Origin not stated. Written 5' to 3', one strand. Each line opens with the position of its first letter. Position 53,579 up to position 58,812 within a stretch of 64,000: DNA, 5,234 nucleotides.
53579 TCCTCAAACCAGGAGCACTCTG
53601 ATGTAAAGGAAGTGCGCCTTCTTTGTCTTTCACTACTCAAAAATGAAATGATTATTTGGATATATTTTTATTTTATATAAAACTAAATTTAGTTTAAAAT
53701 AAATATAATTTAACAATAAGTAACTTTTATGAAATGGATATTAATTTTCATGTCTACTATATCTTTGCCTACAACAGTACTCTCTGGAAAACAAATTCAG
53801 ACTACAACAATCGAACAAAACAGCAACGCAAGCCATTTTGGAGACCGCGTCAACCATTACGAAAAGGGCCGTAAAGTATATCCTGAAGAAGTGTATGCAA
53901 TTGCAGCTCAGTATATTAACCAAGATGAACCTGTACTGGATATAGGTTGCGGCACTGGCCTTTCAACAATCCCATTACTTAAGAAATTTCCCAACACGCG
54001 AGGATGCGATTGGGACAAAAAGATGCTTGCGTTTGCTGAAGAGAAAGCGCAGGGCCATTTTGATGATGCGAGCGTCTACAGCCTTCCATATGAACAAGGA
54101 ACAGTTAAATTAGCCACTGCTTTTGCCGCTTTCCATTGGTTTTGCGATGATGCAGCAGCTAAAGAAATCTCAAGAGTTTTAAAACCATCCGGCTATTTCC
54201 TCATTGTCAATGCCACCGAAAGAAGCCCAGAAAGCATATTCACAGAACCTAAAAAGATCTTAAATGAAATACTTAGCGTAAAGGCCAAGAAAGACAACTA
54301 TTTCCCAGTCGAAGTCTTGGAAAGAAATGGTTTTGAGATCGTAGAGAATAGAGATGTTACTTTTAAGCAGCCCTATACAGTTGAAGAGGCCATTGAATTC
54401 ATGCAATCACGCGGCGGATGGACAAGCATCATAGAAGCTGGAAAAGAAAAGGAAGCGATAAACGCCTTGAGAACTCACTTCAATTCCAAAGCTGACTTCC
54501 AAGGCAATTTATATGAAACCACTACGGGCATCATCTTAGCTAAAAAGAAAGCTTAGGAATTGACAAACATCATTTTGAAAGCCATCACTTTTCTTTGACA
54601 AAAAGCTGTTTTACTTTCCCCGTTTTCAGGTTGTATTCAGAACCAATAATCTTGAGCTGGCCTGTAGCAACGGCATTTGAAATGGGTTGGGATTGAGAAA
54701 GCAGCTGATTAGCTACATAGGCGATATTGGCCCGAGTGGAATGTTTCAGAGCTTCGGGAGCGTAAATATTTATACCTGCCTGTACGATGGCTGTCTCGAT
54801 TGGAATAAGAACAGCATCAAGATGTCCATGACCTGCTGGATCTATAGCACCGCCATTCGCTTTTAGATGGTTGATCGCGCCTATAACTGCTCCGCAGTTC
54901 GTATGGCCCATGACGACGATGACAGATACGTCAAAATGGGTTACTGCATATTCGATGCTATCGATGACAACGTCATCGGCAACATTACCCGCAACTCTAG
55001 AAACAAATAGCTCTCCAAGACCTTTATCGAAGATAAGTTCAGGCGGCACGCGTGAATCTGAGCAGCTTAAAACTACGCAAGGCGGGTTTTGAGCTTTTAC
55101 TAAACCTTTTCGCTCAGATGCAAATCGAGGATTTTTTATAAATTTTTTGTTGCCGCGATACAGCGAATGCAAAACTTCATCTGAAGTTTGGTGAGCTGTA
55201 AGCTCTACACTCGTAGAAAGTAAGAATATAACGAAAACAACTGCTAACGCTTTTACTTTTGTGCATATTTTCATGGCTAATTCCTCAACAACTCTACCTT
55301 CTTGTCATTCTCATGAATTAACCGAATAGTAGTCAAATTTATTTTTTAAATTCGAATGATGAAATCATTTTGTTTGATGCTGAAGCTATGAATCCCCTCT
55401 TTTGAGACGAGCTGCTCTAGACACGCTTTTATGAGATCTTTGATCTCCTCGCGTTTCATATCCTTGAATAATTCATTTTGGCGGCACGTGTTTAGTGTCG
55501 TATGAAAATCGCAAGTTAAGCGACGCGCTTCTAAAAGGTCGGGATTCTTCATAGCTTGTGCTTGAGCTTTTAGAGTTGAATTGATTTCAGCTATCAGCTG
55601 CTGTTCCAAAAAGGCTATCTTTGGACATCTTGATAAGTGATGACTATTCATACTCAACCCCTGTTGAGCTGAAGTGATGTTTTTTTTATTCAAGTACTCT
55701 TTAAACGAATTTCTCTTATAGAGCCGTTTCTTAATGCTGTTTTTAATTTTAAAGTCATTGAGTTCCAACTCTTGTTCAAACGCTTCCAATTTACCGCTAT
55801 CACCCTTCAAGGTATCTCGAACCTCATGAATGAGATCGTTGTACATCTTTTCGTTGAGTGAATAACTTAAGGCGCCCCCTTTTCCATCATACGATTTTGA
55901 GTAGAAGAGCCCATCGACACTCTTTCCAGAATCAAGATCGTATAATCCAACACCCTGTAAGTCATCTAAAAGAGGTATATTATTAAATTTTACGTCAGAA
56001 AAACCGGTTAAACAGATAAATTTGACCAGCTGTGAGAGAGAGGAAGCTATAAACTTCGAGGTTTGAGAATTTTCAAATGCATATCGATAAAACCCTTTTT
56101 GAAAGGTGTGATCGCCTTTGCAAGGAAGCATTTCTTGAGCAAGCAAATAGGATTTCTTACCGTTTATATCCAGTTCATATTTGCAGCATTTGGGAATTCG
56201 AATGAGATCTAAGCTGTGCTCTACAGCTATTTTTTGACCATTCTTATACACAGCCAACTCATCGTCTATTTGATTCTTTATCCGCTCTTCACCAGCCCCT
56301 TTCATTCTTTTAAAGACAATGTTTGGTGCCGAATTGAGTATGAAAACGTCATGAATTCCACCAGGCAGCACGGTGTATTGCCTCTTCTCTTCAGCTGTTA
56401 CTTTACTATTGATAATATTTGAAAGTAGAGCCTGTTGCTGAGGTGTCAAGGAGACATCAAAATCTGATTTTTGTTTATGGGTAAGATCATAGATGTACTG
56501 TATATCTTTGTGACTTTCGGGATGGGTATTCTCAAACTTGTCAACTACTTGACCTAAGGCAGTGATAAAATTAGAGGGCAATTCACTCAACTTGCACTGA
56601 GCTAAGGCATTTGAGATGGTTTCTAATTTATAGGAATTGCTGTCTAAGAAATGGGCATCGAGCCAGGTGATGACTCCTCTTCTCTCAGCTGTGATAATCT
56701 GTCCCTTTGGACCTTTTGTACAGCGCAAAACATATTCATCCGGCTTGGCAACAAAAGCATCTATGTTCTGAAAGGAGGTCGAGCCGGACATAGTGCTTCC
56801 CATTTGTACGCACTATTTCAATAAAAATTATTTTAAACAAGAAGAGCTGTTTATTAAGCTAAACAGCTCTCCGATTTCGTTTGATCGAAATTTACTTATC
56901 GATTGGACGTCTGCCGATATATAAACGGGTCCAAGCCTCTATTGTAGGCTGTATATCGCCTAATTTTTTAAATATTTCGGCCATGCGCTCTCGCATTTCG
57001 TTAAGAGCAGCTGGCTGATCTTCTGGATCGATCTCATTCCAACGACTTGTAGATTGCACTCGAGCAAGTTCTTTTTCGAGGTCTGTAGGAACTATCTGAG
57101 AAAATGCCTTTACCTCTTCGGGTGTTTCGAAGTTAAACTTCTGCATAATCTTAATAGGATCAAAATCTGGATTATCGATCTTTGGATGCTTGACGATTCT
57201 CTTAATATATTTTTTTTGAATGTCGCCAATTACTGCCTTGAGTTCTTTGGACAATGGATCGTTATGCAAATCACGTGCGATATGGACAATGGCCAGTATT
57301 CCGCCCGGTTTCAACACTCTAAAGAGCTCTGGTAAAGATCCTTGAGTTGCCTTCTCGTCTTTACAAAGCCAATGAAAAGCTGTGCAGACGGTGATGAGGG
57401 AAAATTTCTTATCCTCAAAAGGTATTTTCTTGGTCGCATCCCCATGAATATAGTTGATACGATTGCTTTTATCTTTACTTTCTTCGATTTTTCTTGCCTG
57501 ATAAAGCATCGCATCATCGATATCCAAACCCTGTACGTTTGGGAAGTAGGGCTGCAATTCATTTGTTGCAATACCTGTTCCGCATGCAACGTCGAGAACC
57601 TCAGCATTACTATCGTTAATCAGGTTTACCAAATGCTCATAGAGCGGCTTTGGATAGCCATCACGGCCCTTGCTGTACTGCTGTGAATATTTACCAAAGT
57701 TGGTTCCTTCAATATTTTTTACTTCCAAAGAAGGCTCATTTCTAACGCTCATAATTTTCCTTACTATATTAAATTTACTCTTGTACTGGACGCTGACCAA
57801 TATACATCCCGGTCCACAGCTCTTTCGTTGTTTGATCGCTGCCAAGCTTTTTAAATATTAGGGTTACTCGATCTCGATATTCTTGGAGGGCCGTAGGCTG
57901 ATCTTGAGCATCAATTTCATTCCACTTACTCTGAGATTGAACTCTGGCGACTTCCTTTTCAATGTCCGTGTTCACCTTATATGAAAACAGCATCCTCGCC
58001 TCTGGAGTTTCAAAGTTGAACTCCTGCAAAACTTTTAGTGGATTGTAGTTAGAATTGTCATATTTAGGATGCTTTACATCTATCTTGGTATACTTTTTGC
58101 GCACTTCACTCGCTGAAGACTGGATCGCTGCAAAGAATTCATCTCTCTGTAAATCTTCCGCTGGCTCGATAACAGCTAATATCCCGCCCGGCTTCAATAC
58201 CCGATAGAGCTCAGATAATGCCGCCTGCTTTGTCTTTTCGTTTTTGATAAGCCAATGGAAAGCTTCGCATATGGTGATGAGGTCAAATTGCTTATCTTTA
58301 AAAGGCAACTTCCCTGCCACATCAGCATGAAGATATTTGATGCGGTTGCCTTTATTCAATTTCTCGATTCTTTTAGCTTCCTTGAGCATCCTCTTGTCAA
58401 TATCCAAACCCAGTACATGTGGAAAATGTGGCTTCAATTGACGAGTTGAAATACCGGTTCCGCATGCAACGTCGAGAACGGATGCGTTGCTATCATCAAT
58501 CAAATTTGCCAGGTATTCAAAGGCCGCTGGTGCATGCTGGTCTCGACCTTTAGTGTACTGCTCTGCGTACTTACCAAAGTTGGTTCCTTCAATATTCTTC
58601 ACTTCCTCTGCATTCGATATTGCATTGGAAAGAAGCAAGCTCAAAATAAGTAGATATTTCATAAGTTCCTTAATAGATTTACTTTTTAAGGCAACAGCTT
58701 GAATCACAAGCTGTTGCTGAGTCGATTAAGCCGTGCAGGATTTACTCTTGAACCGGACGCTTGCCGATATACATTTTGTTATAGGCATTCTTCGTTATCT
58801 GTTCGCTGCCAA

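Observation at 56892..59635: Tandem triplication of a SAM methyltransferase, two copies with signal peptides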

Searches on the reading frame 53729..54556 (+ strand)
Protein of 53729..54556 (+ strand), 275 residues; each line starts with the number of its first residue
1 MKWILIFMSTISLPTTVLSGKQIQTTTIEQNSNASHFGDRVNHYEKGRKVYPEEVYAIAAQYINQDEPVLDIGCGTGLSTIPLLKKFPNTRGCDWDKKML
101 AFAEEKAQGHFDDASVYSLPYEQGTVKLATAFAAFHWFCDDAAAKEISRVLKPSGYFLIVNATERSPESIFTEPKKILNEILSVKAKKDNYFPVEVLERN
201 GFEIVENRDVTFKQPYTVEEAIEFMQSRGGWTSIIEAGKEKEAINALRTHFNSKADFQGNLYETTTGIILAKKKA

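Call 4: search_protein_families(library=pfam, proteins=[window:53729-54556:+], max_evalue=0.01)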
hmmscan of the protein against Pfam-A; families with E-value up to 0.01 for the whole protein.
window:53729-54556:+ (275 aa): 9 families
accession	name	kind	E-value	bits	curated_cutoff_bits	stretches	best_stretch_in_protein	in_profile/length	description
PF08241.18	Methyltransf_11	-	4e-17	63.1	21.2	1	70-159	1-95/95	Methyltransferase domain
PF13649.12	Methyltransf_25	-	2.4e-16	60.6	27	1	69-155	1-97/97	Methyltransferase domain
PF13847.12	Methyltransf_31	-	1.9e-10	41.1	27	1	64-173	2-125/145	Methyltransferase domain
PF13489.12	Methyltransf_23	-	9.2e-09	35.7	27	1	55-172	12-124/164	Methyltransferase domain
PF08242.18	Methyltransf_12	-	1.8e-08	35.5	30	1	70-157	1-98/98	Methyltransferase domain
PF01209.24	Ubie_methyltran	-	5.7e-06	26.3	20.1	1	65-163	47-155/233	ubiE/COQ5 methyltransferase family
PF05175.20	MTS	-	0.00043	20.4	23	1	65-110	31-78/170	Methyltransferase small domain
PF03141.22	Methyltransf_29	-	0.0071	15.4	23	0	14-162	64-220/506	Putative S-adenosyl-L-methionine-dependent methyltransferase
PF00398.26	RrnaAD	-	0.0076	15.8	24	0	57-108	22-73/263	Ribosomal RNA adenine dimethylase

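Call 63: search_protein_families(library=ncbifam, proteins=[window:53729-54556:+], max_evalue=0.001)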
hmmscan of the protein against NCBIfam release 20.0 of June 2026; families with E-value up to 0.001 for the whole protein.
window:53729-54556:+ (275 aa): 23 families
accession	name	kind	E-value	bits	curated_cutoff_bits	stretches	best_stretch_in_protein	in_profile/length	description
TIGR02072.1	BioC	equivalog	1.4e-13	51.3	184.95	1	65-162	34-135/244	malonyl-ACP O-methyltransferase BioC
NF045667.1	MTase_DVU1556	equivalog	6.9e-13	48.5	155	1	60-210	17-168/213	DVU_1556 family methyltransferase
TIGR01934.1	MenG_MenH_UbiE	subfamily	1.7e-11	43.9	158.35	1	62-167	36-149/223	ubiquinone/menaquinone biosynthesis methyltransferase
NF043040.1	corrin_prot_MT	hypoth_equivalog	6.6e-11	42.1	180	1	57-159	33-147/216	corrinoid protein-associated methyltransferase CpaM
NF001244.0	PRK00216.1-5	equivalog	2.7e-10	39.9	216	1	62-173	45-166/236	bifunctional demethylmenaquinone methyltransferase/2-methoxy-6-polyprenyl-1,4-benzoquinol methylase UbiE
NF007610.0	PRK10258.1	equivalog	6.7e-10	38.7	342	1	26-158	2-137/251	malonyl-ACP O-methyltransferase BioC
NF008300.0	PRK11088.1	equivalog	1.1e-08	34.9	303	1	54-264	73-270/272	23S rRNA (guanine(745)-N(1))-methyltransferase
NF045882.1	PLipidMtase_Leg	equivalog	4.3e-08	33.2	390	1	44-212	25-195/207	phospholipid N-methyltransferase PmtA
NF002463.0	PRK01683.1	equivalog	2.2e-07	30.7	297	1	62-155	28-124/258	trans-aconitate 2-methyltransferase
NF001241.0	PRK00216.1-2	equivalog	2.2e-06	27.5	327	1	62-166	48-154/231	demethylmenaquinone methyltransferase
NF041820.1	daptide_MTase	equivalog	6.7e-06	25.7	175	1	52-108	23-79/243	daptide-type RiPP biosynthesis methyltransferase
NF041537.1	ArsM_AhpD_UU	exception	7.8e-06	24.9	510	1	62-161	73-182/345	arsenite methyltransferase/AhpD domain selenoprotein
TIGR04345.1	ovoA_Cterm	equivalog_domain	1.1e-05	25.1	170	1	33-106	11-82/242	putative 4-mercaptohistidine N1-methyltransferase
NF041536.1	ArsM_DUF2284_UU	exception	1.6e-05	23.5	575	1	62-162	73-183/459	arsenite methyltransferase/DUF2284 domain selenoprotein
TIGR02021.1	BchM-ChlM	equivalog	4.2e-05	23.1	158.9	1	64-111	53-100/218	magnesium protoporphyrin IX methyltransferase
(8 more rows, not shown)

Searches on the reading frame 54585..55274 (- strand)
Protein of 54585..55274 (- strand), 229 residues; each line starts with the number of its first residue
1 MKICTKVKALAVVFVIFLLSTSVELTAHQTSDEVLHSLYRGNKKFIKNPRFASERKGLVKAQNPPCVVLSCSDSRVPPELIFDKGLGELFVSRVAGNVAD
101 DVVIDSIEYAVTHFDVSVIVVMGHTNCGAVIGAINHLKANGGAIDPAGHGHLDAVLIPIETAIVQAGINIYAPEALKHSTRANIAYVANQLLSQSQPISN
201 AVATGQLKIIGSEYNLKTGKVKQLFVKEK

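Call 63: search_protein_families(library=ncbifam, proteins=[window:54585-55274:-], max_evalue=0.001)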
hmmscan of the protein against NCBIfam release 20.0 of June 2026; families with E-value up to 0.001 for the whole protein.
window:54585-55274:- (229 aa): 2 families
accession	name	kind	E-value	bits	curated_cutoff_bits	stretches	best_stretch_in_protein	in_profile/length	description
NF011765.0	PRK15219.1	subfamily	4e-36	124.7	221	1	12-222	34-242/245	carbonic anhydrase family protein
NF007756.0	PRK10437.1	equivalog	4.6e-12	45.9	251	1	57-136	28-110/220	carbonate dehydratase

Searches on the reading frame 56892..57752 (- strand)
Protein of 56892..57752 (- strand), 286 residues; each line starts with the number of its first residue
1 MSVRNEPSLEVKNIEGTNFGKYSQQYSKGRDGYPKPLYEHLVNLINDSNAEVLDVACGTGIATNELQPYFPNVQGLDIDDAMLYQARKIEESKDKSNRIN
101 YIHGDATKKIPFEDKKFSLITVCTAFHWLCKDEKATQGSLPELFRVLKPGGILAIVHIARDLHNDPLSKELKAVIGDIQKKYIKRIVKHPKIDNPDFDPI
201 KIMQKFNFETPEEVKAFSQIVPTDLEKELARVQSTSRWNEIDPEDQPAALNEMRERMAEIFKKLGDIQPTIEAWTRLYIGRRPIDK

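Call 4: search_protein_families(library=pfam, proteins=[window:56892-57752:-], max_evalue=0.01)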
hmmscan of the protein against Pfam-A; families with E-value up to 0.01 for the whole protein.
window:56892-57752:- (286 aa): 11 families
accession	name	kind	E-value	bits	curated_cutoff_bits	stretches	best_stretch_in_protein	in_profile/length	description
PF08241.18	Methyltransf_11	-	3.2e-20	73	21.2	1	53-155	1-95/95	Methyltransferase domain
PF13649.12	Methyltransf_25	-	5e-20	72.4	27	1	52-151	1-97/97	Methyltransferase domain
PF13847.12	Methyltransf_31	-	9.4e-17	61.5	27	1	47-187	2-141/145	Methyltransferase domain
PF01209.24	Ubie_methyltran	-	2.9e-14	53.4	20.1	1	49-160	48-156/233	ubiE/COQ5 methyltransferase family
PF08242.18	Methyltransf_12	-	8.8e-13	49.3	30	1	53-153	1-98/98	Methyltransferase domain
PF13489.12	Methyltransf_23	-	2.3e-09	37.6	27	1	45-165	19-126/164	Methyltransferase domain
PF09445.16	Methyltransf_15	-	8.3e-07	29.2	22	1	52-110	4-62/165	RNA cap guanine-N2 methyltransferase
PF05175.20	MTS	-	1.9e-06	28.1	23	1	42-174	24-153/170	Methyltransferase small domain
PF00891.24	Methyltransf_2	-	0.00021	21.2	22.3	1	51-171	65-181/210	O-methyltransferase domain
PF00398.26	RrnaAD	-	0.0012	18.5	24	1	48-113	30-92/263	Ribosomal RNA adenine dimethylase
PF05401.17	NodS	-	0.0027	18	24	1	46-153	41-142/201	Nodulation protein S (NodS)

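Call 63: search_protein_families(library=ncbifam, proteins=[window:56892-57752:-], max_evalue=0.001)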
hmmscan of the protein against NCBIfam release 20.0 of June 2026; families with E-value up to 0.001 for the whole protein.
window:56892-57752:- (286 aa): 36 families (the best 25 are shown)
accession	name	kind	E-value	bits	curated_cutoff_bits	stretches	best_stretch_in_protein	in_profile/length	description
TIGR02072.1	BioC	equivalog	9.6e-19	68.1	184.95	1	38-158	24-135/244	malonyl-ACP O-methyltransferase BioC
TIGR01934.1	MenG_MenH_UbiE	subfamily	2.6e-18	66.1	158.35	1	46-160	37-146/223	ubiquinone/menaquinone biosynthesis methyltransferase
NF043040.1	corrin_prot_MT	hypoth_equivalog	6.6e-17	61.7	180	1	35-156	28-148/216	corrinoid protein-associated methyltransferase CpaM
NF001244.0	PRK00216.1-5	equivalog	3.2e-16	59.3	216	1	47-163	47-161/236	bifunctional demethylmenaquinone methyltransferase/2-methoxy-6-polyprenyl-1,4-benzoquinol methylase UbiE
NF007610.0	PRK10258.1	equivalog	2.3e-12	46.8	342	1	17-161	11-144/251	malonyl-ACP O-methyltransferase BioC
NF001241.0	PRK00216.1-2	equivalog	1.9e-11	44.1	327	1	47-160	50-152/231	demethylmenaquinone methyltransferase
NF045667.1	MTase_DVU1556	equivalog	2.2e-11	43.6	155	1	47-161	21-125/213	DVU_1556 family methyltransferase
NF001240.0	PRK00216.1-1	equivalog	3.7e-11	42.5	378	1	50-170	65-182/251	bifunctional demethylmenaquinone methyltransferase/2-methoxy-6-polyprenyl-1,4-benzoquinol methylase UbiE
NF001242.0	PRK00216.1-3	equivalog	5.3e-11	42.4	351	1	44-156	66-176/258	bifunctional demethylmenaquinone methyltransferase/2-methoxy-6-polyprenyl-1,4-benzoquinol methylase UbiE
NF001243.0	PRK00216.1-4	equivalog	1.2e-10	41.1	235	1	49-157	48-153/237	demethylmenaquinone methyltransferase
TIGR02752.1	MenG_heptapren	equivalog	3.3e-10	39.9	419.85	1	49-157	46-151/231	demethylmenaquinone methyltransferase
NF002463.0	PRK01683.1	equivalog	4.7e-10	39.5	297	1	24-156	7-129/258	trans-aconitate 2-methyltransferase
NF041537.1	ArsM_AhpD_UU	exception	1e-09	37.6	510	1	50-175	78-197/345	arsenite methyltransferase/AhpD domain selenoprotein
TIGR04345.1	ovoA_Cterm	equivalog_domain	1.7e-09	37.6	170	1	14-93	10-86/242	putative 4-mercaptohistidine N1-methyltransferase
NF041536.1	ArsM_DUF2284_UU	exception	2.8e-09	35.9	575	1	49-175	77-197/459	arsenite methyltransferase/DUF2284 domain selenoprotein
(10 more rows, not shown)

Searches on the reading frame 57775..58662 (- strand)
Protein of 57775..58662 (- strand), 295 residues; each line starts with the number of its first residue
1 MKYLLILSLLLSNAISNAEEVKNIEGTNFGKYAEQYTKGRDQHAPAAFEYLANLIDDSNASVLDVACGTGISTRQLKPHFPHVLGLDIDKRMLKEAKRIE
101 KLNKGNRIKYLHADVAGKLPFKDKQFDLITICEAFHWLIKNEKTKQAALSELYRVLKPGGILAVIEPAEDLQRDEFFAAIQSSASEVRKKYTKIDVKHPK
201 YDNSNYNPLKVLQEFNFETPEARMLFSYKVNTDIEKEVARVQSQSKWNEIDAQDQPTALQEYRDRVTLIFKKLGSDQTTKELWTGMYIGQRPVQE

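Call 4: search_protein_families(library=pfam, proteins=[window:57775-58662:-], max_evalue=0.01)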
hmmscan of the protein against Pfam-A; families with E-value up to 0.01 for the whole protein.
window:57775-58662:- (295 aa): 16 families
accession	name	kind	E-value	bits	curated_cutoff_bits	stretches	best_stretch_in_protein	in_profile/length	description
PF08241.18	Methyltransf_11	-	2.7e-24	86.1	21.2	1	63-163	1-94/95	Methyltransferase domain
PF13649.12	Methyltransf_25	-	4.3e-23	82.3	27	1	62-160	1-97/97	Methyltransferase domain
PF01209.24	Ubie_methyltran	-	9.1e-19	68.2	20.1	1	58-167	47-154/233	ubiE/COQ5 methyltransferase family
PF13847.12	Methyltransf_31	-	1.9e-18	67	27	1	57-187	2-129/145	Methyltransferase domain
PF08242.18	Methyltransf_12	-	4.1e-18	66.4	30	1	63-162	1-98/98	Methyltransferase domain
PF13489.12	Methyltransf_23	-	1.1e-12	48.5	27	1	49-183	14-135/164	Methyltransferase domain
PF05175.20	MTS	-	3.6e-08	33.7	23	1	52-166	24-140/170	Methyltransferase small domain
PF05401.17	NodS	-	1.2e-05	25.7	24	1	56-167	41-147/201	Nodulation protein S (NodS)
PF02390.23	Methyltransf_4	-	0.00031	20.7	24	1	60-173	3-124/173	Putative methyltransferase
PF09445.16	Methyltransf_15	-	0.00038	20.5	22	1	61-119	3-62/165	RNA cap guanine-N2 methyltransferase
PF00398.26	RrnaAD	-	0.0005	19.7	24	1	59-116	31-86/263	Ribosomal RNA adenine dimethylase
PF06325.19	PrmA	-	0.00071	19.6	22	1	56-129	159-230/296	Ribosomal protein L11 methyltransferase (PrmA)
PF03141.22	Methyltransf_29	-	0.0037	16.3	23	1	26-170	91-223/506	Putative S-adenosyl-L-methionine-dependent methyltransferase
PF05148.21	Methyltransf_8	-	0.0041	17.5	27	1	113-171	111-163/219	Hypothetical methyltransferase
PF00891.24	Methyltransf_2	-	0.0068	16.2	22.3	1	60-171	64-171/210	O-methyltransferase domain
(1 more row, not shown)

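Call 63: search_protein_families(library=ncbifam, proteins=[window:57775-58662:-], max_evalue=0.001)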
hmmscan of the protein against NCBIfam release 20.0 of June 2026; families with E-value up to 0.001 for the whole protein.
window:57775-58662:- (295 aa): 43 families (the best 25 are shown)
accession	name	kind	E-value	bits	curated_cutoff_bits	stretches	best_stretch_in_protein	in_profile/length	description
TIGR01934.1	MenG_MenH_UbiE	subfamily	3.4e-22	78.9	158.35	1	55-169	36-146/223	ubiquinone/menaquinone biosynthesis methyltransferase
TIGR02072.1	BioC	equivalog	4.7e-20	72.4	184.95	1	50-168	22-136/244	malonyl-ACP O-methyltransferase BioC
NF001244.0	PRK00216.1-5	equivalog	2.9e-19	69.3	216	1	57-169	47-158/236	bifunctional demethylmenaquinone methyltransferase/2-methoxy-6-polyprenyl-1,4-benzoquinol methylase UbiE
NF043040.1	corrin_prot_MT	hypoth_equivalog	1.8e-17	63.5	180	1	49-166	32-149/216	corrinoid protein-associated methyltransferase CpaM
NF007610.0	PRK10258.1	equivalog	4.8e-17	62.1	342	1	27-164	11-138/251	malonyl-ACP O-methyltransferase BioC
NF045667.1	MTase_DVU1556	equivalog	6.1e-16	58.5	155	1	57-164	21-119/213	DVU_1556 family methyltransferase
NF001242.0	PRK00216.1-3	equivalog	1.2e-15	57.7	351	1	57-167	69-178/258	bifunctional demethylmenaquinone methyltransferase/2-methoxy-6-polyprenyl-1,4-benzoquinol methylase UbiE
NF001241.0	PRK00216.1-2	equivalog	1.5e-15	57.5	327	1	57-167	50-150/231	demethylmenaquinone methyltransferase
NF001240.0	PRK00216.1-1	equivalog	7.4e-14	51.4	378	1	60-168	65-172/251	bifunctional demethylmenaquinone methyltransferase/2-methoxy-6-polyprenyl-1,4-benzoquinol methylase UbiE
NF002463.0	PRK01683.1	equivalog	1.4e-13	51.1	297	1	33-172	6-136/258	trans-aconitate 2-methyltransferase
NF001243.0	PRK00216.1-4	equivalog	5.4e-13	48.8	235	1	59-167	48-154/237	demethylmenaquinone methyltransferase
TIGR02752.1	MenG_heptapren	equivalog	9.1e-13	48.3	419.85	1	59-167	46-152/231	demethylmenaquinone methyltransferase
NF041537.1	ArsM_AhpD_UU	exception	3.3e-12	45.9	510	1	60-165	78-181/345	arsenite methyltransferase/AhpD domain selenoprotein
NF052510.1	methyltran_MpqE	exception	4.3e-12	45.9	335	1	57-166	45-153/234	methyl-plastoquinone biosynthesis methyltransferase MpqE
NF040539.1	AST_met_ArsM_2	exception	1.2e-11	44.9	240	1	31-162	27-161/262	putative arsinothricin biosynthesis methyltransferase ArsM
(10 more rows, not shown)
